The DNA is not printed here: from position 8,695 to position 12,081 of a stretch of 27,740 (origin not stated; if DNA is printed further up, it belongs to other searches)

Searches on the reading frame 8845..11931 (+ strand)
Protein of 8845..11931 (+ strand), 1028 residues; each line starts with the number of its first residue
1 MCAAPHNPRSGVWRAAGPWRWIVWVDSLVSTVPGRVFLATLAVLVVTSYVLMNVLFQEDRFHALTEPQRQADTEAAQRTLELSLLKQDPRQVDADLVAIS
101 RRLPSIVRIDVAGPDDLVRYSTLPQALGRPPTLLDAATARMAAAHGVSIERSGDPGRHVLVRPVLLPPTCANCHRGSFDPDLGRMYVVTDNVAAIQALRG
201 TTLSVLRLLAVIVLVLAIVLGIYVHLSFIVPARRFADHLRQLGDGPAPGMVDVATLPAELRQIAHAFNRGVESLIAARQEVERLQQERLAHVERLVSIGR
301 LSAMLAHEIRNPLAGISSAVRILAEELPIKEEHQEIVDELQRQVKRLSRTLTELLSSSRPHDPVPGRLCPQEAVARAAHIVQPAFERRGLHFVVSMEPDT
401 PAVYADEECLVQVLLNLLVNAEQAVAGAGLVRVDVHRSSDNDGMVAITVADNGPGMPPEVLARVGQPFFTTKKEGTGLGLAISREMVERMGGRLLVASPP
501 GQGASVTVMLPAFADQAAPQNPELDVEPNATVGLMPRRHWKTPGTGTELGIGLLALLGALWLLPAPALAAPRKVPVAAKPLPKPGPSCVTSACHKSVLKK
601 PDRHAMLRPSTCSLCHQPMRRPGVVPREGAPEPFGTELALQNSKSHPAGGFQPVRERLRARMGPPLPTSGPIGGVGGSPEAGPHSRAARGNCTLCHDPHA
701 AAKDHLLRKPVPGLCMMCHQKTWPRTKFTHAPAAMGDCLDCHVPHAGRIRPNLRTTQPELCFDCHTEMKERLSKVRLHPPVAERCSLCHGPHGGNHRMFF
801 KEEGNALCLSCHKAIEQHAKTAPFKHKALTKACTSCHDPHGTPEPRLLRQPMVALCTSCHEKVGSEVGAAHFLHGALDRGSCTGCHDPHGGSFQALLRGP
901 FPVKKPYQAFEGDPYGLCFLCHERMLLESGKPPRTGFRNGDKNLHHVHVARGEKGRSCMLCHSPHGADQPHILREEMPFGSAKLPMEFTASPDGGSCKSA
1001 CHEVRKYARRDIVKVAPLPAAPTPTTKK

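Call 5: search_protein_families(library=pfam, proteins=[window:8845-11931:+], max_evalue=0.01)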
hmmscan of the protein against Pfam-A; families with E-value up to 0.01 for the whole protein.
window:8845-11931:+ (1028 aa): 7 families
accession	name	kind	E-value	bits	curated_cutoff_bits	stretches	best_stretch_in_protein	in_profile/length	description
PF09699.15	Paired_CXXCH_1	-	3e-52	174.5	20.6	6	826-862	1-38/41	Doubled CXXCH motif (Paired_CXXCH_1)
PF02518.31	HATPase_c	-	1.6e-26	93.3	26.4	1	406-512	2-109/111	Histidine kinase-, DNA gyrase B-, and HSP90-like ATPase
PF00512.31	HisKA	-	2.3e-13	50.4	26.9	1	299-360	3-63/66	His Kinase A (phospho-acceptor) domain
PF14522.11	Cytochrome_C7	-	1.1e-10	41.6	24.8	0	804-861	12-67/67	Cytochrome c7 and related cytochrome c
PF14537.11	Cytochrom_c3_2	-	5.3e-09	36.9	25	1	783-861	7-79/79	Cytochrome c3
PF13581.12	HATPase_c_2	-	0.0014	19.1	27.4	1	429-489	54-111/127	Histidine kinase-like ATPase domain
PF00672.30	HAMP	-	0.0036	18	25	0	228-269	6-46/53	HAMP domain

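Call 6: search_protein_families(library=ncbifam, proteins=[window:8845-11931:+], max_evalue=0.01)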
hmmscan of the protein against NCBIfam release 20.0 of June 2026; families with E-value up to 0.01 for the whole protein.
window:8845-11931:+ (1028 aa): 90 families (the best 25 are shown)
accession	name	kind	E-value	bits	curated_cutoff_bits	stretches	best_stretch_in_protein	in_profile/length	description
NF008468.0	PRK11360.1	equivalog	3.1e-62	210.8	646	1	285-514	383-610/616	two-component system sensor histidine kinase AtoS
NF007688.0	PRK10364.1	equivalog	6e-50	170.3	479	1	281-518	223-457/460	two-component system sensor histidine kinase ZraS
TIGR01905.1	paired_CXXCH_1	subfamily_domain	1.8e-45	152.6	25.2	6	826-863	1-39/41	doubled CXXCH domain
NF052574.1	HisKinEspCMyxo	equivalog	6.9e-41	140.2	1200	1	284-522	403-648/785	serine histidine kinase EspC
NF010411.0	PRK13837.1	equivalog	8e-39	133.3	647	1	275-518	426-681/828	two-component system VirA-like sensor kinase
TIGR03508.1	decahem_SO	subfamily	1.3e-31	110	192.2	2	730-891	90-253/258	DmsE family decaheme c-type cytochrome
NF052573.1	HisKinEspAMyxo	equivalog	1.8e-31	109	1400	1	270-515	355-614/755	serine histidine kinase EspA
NF006800.0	PRK09303.1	equivalog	3.8e-31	108.4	342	1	271-516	124-381/383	histidine kinase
NF038348.1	T2SS_HK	subfamily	4.6e-29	101.3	450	1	398-511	460-572/574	histidine kinase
TIGR02916.1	PEP_his_kin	equivalog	1.3e-28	100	300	1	286-511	463-679/679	XrtA/PEP-CTERM system histidine kinase PrsK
NF008312.0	PRK11100.1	equivalog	3.9e-28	98.5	356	1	208-512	186-474/477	two-component system sensor histidine kinase CreC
NF041777.1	sens_FixL_Rhizob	equivalog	1.9e-27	96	850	1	280-512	245-481/485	sensor protein FixL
NF053867.1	SprKinKinDBac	equivalog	2.5e-27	95.5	775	1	285-512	272-497/500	sporulation kinase KinD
NF046026.1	HisKinCckACaul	equivalog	5.8e-27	94.1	1000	1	287-523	291-543/678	cell cycle histidine kinase CckA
NF041028.1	decahem_GSU2203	exception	4.7e-26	91.7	325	2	729-861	120-253/317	GSU2203 family decaheme c-type cytochrome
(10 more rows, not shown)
